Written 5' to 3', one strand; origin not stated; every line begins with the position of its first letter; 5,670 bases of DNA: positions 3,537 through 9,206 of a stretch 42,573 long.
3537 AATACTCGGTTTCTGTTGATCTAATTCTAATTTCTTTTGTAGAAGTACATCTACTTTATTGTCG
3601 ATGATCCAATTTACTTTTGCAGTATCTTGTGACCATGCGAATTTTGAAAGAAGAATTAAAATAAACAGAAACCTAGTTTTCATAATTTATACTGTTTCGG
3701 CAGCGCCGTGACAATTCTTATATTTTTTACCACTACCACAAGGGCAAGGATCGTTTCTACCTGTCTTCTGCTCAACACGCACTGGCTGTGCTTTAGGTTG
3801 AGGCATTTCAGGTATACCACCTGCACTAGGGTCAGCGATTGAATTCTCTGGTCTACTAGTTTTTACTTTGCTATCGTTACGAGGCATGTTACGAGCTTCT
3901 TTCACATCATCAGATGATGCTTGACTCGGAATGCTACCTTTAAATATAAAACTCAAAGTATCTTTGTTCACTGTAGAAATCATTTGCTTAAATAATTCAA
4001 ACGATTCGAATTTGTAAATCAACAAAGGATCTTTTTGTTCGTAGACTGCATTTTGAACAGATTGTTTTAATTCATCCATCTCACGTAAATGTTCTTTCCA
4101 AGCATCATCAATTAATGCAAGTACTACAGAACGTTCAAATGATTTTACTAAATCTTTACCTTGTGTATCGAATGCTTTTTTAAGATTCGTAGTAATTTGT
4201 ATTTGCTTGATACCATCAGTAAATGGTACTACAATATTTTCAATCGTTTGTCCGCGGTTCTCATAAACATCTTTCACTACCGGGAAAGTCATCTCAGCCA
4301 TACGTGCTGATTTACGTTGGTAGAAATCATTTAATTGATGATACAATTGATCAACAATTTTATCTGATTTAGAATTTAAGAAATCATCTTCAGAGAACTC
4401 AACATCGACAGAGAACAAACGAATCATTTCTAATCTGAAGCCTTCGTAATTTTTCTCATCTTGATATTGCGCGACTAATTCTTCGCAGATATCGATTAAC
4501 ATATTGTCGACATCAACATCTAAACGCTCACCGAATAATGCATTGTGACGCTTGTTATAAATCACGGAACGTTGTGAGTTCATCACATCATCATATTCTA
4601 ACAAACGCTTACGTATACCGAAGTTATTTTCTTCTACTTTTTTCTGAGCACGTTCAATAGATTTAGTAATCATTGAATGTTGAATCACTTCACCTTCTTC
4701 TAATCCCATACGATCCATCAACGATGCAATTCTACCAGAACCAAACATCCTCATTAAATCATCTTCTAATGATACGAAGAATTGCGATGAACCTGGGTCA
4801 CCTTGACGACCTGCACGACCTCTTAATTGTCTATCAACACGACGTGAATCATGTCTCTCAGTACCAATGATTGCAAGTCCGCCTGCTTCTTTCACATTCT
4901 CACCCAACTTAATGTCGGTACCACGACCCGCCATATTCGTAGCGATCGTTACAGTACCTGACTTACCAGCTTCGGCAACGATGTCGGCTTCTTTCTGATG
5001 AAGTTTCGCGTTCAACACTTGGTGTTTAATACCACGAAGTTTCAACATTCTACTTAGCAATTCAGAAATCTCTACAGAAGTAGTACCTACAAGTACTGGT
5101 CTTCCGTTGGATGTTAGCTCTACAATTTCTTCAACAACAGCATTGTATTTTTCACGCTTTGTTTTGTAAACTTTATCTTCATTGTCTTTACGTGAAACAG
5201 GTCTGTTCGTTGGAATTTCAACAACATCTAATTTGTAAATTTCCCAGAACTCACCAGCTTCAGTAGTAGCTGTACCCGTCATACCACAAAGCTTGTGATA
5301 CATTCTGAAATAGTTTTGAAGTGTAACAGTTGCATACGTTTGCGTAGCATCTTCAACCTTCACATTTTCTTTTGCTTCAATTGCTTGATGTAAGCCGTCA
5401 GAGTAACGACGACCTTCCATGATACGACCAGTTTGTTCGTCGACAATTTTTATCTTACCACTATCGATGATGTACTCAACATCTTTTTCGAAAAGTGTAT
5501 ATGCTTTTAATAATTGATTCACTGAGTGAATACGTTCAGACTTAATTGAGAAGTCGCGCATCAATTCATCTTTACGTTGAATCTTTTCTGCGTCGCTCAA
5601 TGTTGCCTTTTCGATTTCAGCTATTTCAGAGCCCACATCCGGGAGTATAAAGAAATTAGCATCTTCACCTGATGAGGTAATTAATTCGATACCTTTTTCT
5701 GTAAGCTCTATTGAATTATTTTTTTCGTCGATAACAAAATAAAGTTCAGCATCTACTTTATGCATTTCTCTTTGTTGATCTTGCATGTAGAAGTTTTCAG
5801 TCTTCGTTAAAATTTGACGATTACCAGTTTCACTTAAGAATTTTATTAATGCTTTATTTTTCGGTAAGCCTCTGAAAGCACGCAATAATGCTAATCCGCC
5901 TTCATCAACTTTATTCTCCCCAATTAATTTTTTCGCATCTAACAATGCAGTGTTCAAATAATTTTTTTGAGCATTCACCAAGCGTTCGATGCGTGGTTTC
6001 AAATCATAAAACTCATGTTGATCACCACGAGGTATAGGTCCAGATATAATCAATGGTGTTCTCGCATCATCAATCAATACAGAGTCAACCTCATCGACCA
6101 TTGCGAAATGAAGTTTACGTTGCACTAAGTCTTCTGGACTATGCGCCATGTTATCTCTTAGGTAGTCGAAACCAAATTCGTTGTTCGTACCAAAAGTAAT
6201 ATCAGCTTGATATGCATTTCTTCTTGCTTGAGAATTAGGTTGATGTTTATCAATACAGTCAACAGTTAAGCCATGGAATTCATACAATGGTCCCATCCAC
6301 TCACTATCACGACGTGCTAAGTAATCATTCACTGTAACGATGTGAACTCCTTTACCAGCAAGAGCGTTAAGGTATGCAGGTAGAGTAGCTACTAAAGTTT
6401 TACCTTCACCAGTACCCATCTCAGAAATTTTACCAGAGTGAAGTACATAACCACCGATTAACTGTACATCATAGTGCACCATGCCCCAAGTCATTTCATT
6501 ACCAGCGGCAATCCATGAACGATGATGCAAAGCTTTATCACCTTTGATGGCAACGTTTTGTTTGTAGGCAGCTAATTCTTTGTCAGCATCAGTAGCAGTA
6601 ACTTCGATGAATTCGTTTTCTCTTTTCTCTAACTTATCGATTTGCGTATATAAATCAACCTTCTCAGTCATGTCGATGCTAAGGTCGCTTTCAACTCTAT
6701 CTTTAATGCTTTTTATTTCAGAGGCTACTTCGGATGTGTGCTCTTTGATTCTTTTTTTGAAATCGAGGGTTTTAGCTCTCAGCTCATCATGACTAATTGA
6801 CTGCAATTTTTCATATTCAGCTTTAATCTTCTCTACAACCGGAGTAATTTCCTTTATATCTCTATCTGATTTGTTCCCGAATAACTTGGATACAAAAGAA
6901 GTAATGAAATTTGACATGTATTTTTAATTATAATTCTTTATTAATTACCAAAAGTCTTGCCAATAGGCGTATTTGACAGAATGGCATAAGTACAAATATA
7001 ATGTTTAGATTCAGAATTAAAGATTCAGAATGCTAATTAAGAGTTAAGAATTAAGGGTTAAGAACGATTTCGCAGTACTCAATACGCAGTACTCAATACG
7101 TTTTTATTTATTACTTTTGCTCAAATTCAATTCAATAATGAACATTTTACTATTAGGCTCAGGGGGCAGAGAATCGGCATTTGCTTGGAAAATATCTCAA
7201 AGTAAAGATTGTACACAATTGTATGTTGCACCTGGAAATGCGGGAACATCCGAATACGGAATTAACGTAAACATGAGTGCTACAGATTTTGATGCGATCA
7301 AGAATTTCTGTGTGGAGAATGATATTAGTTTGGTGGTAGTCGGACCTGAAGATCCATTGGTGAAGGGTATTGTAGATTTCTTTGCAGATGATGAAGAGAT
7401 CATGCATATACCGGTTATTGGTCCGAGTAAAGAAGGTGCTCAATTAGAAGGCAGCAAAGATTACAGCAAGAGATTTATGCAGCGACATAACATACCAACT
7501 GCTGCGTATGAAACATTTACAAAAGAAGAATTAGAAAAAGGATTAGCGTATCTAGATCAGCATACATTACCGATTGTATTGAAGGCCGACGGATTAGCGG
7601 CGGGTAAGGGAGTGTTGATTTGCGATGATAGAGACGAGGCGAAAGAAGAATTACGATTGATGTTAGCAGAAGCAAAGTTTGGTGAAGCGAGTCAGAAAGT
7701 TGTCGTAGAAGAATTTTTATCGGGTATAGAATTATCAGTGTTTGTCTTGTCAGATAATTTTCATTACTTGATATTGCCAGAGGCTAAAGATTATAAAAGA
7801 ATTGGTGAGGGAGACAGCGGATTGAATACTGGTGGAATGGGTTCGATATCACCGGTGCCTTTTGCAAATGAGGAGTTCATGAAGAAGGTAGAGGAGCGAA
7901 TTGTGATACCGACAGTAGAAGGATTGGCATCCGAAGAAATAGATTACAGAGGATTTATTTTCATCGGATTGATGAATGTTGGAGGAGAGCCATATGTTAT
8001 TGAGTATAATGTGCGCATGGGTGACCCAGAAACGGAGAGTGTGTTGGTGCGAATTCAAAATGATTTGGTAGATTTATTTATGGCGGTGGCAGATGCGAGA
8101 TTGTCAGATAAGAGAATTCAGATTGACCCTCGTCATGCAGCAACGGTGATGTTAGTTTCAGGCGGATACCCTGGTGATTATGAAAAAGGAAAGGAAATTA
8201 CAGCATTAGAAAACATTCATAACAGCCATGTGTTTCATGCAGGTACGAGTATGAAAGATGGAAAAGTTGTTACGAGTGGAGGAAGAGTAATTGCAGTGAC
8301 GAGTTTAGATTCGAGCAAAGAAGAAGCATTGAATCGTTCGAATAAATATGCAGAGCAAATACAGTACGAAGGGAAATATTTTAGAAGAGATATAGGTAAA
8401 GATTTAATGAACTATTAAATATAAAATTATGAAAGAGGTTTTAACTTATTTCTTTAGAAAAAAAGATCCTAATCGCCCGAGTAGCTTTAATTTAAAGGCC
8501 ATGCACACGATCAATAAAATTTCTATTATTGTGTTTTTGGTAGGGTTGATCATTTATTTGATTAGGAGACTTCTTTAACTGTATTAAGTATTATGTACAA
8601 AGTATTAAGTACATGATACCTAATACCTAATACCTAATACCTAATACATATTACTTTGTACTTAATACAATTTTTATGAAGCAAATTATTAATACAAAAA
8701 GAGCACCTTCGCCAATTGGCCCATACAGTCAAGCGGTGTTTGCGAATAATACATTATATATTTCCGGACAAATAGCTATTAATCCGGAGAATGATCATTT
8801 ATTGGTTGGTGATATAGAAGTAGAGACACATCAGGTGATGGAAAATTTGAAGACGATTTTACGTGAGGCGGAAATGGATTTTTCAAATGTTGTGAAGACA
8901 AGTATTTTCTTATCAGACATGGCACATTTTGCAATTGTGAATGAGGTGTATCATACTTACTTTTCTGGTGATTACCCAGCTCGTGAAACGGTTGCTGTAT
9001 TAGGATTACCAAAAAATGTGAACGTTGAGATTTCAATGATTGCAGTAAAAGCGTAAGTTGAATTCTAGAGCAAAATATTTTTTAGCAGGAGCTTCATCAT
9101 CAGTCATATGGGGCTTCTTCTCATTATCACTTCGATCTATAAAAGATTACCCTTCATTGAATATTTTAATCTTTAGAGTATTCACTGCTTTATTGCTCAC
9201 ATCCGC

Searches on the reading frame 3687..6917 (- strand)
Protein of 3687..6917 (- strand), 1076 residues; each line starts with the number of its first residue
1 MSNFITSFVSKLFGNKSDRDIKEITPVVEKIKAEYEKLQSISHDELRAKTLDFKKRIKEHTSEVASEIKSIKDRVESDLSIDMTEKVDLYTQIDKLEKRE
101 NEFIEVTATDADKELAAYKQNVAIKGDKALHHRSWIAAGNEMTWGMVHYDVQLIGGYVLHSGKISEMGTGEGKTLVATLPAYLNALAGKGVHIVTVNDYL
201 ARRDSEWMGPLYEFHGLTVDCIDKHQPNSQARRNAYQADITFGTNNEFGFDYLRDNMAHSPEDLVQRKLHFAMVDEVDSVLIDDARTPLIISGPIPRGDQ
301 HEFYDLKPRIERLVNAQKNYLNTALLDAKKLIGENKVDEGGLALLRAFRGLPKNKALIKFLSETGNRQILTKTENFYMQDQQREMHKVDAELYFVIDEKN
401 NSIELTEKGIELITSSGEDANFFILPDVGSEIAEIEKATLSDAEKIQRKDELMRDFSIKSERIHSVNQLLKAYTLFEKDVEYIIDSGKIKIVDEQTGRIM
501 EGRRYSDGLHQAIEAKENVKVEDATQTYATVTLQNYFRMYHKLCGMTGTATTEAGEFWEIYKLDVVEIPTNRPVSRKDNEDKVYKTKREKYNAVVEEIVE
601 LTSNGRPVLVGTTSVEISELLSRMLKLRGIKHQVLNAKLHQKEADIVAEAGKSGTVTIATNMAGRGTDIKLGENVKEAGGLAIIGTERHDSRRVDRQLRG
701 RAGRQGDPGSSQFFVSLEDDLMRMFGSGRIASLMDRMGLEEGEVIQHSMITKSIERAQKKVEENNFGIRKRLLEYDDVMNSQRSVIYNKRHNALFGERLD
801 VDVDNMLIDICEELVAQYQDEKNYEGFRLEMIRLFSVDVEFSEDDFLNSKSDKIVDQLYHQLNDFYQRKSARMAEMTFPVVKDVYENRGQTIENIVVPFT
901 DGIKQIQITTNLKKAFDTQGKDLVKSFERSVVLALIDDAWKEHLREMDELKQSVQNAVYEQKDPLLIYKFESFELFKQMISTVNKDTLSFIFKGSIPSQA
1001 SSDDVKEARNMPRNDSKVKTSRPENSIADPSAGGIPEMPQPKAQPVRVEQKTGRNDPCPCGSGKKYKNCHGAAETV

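Call 90: search_protein_families(library=pfam, proteins=[window:3687-6917:-], max_evalue=0.001)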
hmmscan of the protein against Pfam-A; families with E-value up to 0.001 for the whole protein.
window:3687-6917:- (1076 aa): 7 families
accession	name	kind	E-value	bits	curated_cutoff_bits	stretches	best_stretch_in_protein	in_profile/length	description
PF07517.20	SecA_DEAD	-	7e-113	377.1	24.6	1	10-558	2-290/290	SecA DEAD-like domain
PF21090.3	P-loop_SecA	-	4.2e-79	265.4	27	2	573-676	1-104/205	SecA P-loop domain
PF07516.18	SecA_SW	-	4.3e-58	197.1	26.7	1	744-993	1-198/200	SecA Wing and Scaffold domain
PF01043.26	SecA_PP_bind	-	4e-30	105.1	23.5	1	373-514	2-110/110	SecA preprotein cross-linking domain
PF02810.21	SEC-C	-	2.1e-10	40.7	20.4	1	1054-1071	1-18/19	SEC-C motif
PF00271.37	Helicase_C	-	6.8e-07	30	23.5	1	590-706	2-110/110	Helicase conserved C-terminal domain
PF00270.35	DEAD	-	0.00032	20.9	26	0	166-281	20-130/167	DEAD/DEAH box helicase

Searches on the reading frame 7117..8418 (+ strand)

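Call 90: search_protein_families(library=pfam, proteins=[window:7117-8418:+], max_evalue=0.001)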
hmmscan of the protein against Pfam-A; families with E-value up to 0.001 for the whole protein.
window:7117-8418:+ (433 aa): 6 families
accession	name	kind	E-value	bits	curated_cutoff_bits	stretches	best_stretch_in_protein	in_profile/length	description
PF01071.24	GARS_A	-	1.2e-68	231.2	27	1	112-306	1-194/194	Phosphoribosylglycinamide synthetase, ATP-grasp (A) domain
PF02844.21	GARS_N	-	2e-36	125.2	29.5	1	8-111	1-100/100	Phosphoribosylglycinamide synthetase, N domain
PF02843.22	GARS_C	-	1.1e-29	103.1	34.8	1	341-428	1-91/92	Phosphoribosylglycinamide synthetase, C domain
PF02786.22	CPSase_L_D2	-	5.2e-08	33.1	19.8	1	114-216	2-105/211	Carbamoyl-phosphate synthase L chain, ATP binding domain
PF02655.19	ATP-grasp_3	-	2.1e-05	25.1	23.2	1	142-301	30-157/160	ATP-grasp domain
PF07478.18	Dala_Dala_lig_C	-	7.1e-05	22.8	24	1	121-214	2-95/204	D-ala D-ala ligase C-terminus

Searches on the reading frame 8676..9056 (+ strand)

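Call 90: search_protein_families(library=pfam, proteins=[window:8676-9056:+], max_evalue=0.001)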
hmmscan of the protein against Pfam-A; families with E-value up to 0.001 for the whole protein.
window:8676-9056:+ (126 aa): 1 family
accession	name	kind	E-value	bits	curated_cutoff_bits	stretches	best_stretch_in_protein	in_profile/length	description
PF01042.26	Ribonuc_L-PSP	-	3.6e-39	134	27.3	1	8-124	2-120/121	Endoribonuclease L-PSP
